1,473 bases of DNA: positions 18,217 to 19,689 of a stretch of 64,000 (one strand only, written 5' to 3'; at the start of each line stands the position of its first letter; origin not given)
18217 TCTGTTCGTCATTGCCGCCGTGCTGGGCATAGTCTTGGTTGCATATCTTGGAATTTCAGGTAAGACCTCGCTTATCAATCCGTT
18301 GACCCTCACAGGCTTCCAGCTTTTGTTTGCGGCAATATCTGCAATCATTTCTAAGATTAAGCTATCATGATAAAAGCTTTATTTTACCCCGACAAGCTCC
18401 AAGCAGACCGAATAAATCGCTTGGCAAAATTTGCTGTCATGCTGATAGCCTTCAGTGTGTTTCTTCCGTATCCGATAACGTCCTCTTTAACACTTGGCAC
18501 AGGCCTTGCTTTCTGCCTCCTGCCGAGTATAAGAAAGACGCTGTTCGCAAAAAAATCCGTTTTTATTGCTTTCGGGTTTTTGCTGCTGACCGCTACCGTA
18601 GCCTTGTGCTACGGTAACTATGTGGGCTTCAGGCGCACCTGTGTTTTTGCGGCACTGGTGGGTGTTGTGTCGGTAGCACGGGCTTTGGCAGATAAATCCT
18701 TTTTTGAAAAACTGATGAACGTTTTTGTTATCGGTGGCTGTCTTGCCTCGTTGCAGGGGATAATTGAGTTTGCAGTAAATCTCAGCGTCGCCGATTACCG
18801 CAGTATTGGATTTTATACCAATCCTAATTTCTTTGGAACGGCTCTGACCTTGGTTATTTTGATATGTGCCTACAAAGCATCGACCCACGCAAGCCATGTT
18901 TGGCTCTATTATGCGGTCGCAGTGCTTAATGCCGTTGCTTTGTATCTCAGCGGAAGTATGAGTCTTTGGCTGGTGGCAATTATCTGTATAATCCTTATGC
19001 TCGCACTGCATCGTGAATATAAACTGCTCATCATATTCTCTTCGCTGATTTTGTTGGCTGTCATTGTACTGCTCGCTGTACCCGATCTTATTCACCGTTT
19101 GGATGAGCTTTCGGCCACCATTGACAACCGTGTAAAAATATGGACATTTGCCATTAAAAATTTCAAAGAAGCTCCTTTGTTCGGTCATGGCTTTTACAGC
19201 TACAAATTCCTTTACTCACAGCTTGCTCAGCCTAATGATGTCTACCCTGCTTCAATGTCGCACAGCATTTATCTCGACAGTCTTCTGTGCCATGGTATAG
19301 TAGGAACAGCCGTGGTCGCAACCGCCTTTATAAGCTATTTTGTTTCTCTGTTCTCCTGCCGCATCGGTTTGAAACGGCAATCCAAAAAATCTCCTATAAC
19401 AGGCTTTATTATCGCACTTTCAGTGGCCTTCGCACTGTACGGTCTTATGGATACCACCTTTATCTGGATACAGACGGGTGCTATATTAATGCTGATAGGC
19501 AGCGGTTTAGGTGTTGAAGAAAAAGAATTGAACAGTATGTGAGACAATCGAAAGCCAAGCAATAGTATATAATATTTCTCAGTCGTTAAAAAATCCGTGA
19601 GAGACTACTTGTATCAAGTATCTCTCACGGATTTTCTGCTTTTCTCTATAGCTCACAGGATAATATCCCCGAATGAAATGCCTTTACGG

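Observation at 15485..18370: Catalytically dead P-type ATPase homolog with a disordered acidic N-terminus of about 400 aa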

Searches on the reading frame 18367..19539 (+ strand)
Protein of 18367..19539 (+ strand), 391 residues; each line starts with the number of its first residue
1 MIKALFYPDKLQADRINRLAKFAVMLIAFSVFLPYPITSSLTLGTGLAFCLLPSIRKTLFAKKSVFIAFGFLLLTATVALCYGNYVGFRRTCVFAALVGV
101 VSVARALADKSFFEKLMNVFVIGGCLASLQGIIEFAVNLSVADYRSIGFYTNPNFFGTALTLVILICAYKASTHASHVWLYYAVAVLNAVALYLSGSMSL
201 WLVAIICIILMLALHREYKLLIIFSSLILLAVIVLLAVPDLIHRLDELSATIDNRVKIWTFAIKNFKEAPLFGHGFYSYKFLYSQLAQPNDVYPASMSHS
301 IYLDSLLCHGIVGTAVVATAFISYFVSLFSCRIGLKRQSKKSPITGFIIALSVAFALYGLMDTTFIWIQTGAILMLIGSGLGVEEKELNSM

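Call 3: search_protein_families(library=pfam, proteins=[window:18367-19539:+], max_evalue=1)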
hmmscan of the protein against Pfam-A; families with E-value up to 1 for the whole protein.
window:18367-19539:+ (391 aa): 1 family
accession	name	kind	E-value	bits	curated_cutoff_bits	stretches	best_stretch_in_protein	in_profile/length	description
PF04932.20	Wzy_C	-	2.4e-20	73.3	31.7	1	184-317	2-148/149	O-Antigen ligase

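Call 4: search_protein_families(library=ncbifam, proteins=[window:18367-19539:+], max_evalue=1)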
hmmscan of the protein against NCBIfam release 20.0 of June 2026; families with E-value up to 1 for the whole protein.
window:18367-19539:+ (391 aa): 1 family
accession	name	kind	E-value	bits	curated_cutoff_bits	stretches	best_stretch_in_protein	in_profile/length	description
TIGR03097.1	PEP_O_lig_1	hypoth_equivalog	2e-11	43.4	188.1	1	108-354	120-370/408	putative O-glycosylation ligase, exosortase A system-associated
